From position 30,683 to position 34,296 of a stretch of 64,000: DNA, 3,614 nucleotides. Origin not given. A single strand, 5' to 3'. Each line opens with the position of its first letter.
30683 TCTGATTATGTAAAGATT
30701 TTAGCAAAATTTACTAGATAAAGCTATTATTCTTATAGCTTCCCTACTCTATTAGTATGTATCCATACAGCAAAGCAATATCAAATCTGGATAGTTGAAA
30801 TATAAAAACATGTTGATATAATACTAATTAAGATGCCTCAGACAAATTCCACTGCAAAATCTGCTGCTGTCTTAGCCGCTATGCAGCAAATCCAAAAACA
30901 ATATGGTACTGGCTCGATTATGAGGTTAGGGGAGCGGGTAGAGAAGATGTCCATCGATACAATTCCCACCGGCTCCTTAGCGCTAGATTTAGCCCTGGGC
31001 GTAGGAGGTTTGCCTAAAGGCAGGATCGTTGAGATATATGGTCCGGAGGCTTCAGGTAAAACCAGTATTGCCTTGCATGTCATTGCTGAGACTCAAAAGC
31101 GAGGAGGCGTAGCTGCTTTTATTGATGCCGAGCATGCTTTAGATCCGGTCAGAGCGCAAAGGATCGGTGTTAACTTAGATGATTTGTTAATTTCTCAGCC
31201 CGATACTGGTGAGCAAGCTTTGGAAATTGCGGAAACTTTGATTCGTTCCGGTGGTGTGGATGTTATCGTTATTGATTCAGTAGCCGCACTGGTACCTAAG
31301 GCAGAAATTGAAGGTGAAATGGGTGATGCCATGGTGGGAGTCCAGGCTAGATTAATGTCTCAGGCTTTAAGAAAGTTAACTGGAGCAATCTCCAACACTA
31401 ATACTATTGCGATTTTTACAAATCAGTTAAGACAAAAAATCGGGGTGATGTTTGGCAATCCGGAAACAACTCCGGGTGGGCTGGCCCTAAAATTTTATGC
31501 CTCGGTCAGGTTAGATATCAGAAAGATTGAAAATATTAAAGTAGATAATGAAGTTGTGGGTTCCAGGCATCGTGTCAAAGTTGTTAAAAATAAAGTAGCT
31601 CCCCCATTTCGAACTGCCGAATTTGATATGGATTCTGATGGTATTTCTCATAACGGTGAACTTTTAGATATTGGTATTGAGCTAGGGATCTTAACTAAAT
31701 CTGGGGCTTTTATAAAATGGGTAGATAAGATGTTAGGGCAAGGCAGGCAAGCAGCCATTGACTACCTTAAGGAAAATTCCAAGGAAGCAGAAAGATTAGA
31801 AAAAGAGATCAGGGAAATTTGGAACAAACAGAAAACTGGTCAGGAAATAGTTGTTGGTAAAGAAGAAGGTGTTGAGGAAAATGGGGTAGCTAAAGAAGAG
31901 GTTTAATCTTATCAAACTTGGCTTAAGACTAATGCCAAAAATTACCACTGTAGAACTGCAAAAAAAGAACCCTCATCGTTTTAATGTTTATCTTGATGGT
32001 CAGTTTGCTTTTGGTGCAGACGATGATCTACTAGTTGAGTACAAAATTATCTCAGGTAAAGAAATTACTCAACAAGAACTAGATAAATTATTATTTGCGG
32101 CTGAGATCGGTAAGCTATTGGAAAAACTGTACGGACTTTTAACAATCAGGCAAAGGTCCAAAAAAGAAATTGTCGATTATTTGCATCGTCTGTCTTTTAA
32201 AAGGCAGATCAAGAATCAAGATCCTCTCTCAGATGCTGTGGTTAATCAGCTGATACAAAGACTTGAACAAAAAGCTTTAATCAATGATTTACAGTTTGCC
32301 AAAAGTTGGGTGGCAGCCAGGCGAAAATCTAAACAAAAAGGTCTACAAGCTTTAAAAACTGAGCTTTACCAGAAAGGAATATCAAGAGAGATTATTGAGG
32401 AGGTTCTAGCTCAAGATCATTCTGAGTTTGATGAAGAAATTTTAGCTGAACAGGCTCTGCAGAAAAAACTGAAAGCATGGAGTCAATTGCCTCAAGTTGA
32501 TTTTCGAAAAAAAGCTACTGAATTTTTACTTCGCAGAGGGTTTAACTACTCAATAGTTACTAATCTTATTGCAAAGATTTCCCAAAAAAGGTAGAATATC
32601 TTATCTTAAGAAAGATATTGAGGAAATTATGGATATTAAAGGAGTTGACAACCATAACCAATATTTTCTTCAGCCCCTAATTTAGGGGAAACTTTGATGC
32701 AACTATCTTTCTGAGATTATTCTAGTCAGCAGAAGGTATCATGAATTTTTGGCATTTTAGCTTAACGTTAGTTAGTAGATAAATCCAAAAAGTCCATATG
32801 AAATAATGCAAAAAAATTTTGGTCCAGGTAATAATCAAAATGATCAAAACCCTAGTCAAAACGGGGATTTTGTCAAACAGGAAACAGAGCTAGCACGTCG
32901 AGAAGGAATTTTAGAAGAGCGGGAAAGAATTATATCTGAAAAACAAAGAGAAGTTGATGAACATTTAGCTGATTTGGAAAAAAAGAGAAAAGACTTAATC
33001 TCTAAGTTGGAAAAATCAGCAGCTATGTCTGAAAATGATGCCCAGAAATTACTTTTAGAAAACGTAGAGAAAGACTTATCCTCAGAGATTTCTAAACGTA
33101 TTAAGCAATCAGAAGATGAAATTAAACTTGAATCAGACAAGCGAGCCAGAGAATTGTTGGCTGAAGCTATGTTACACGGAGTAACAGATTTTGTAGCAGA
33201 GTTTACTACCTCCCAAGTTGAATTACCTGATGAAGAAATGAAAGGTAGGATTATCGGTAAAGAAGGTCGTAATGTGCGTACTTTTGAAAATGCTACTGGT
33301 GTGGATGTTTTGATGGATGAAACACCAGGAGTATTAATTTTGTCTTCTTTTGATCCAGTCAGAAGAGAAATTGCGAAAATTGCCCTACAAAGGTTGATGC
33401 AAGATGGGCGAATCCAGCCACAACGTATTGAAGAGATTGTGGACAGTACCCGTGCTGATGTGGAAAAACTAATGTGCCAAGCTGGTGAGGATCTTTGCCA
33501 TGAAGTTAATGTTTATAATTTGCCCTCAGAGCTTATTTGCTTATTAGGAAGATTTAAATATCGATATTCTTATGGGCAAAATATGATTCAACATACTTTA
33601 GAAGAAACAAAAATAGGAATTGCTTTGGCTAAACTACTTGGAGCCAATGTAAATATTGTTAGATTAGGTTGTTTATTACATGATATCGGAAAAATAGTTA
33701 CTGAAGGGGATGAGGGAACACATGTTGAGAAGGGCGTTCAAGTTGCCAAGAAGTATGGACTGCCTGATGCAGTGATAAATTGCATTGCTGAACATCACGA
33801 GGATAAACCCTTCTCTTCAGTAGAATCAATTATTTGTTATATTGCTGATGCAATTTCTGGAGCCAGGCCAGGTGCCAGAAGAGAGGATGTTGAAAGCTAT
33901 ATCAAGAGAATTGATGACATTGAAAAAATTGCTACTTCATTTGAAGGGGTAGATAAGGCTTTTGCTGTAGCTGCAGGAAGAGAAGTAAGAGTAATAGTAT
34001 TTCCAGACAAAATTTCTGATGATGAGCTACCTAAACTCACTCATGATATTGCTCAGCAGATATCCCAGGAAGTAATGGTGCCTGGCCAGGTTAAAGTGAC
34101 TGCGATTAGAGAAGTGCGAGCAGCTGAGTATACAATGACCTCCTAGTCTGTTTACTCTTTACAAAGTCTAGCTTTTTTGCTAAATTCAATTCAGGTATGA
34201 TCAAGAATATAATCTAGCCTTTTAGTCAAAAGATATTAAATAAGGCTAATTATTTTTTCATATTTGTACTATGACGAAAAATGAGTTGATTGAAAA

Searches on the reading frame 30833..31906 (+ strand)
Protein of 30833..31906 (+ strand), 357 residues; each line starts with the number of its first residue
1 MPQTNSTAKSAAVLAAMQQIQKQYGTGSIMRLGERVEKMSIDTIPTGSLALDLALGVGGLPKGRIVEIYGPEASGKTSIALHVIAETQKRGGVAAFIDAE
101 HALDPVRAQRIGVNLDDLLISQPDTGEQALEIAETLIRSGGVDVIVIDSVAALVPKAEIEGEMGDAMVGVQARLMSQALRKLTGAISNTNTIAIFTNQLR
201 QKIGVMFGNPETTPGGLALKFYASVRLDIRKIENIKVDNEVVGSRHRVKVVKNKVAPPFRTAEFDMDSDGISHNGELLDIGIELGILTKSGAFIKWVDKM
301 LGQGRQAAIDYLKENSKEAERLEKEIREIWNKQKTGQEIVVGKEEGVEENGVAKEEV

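Call 92: search_protein_families(library=pfam, proteins=[window:30833-31906:+], max_evalue=0.0001)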
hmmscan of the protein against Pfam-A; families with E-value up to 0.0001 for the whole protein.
window:30833-31906:+ (357 aa): 4 families
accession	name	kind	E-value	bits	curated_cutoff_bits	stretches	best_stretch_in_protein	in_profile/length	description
PF00154.27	RecA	-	6.6e-132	439.2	27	1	13-266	3-255/262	recA bacterial DNA recombination protein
PF21096.2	RecA_C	-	3.5e-15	56.3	27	1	275-329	1-55/57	RecA C-terminal domain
PF08423.17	Rad51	-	1.2e-09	38.2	22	1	41-233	5-213/244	Rad51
PF06745.19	ATPase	-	8.8e-08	32.2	26.6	1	45-233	2-193/231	KaiC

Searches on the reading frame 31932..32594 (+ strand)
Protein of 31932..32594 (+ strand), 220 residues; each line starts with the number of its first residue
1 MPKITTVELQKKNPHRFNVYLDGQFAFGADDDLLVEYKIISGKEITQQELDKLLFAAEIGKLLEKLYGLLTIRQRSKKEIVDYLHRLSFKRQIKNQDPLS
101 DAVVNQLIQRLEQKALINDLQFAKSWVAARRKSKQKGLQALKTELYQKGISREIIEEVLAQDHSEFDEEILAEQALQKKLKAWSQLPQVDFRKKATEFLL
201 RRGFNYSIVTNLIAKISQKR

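Call 92: search_protein_families(library=pfam, proteins=[window:31932-32594:+], max_evalue=0.0001)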
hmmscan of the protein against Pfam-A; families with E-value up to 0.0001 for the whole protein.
window:31932-32594:+ (220 aa): 3 families
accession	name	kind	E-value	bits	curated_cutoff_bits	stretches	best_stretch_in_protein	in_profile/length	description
PF02631.22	RecX_HTH2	-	5.8e-14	52.5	26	1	118-159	1-42/42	RecX, second three-helix domain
PF21981.2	RecX_HTH3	-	1.5e-08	35.1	26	1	171-209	6-44/48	RecX, third three-helix domain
PF21982.2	RecX_HTH1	-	3.1e-05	24.3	26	0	67-86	6-25/40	RecX, first three-helix domain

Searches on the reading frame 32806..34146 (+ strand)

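Call 92: search_protein_families(library=pfam, proteins=[window:32806-34146:+], max_evalue=0.0001)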
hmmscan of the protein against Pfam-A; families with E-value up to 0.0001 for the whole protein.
window:32806-34146:+ (446 aa): 3 families
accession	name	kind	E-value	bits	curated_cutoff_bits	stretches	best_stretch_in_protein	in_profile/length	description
PF01966.28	HD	-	3.8e-16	59.8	22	1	261-351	2-114/116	HD domain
PF12072.13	RNase_Y_N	-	8.4e-15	55.2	32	1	24-122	96-194/201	RNase Y N-terminal region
PF00013.35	KH_1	-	2.8e-05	24.2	21.5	1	137-191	3-61/66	KH domain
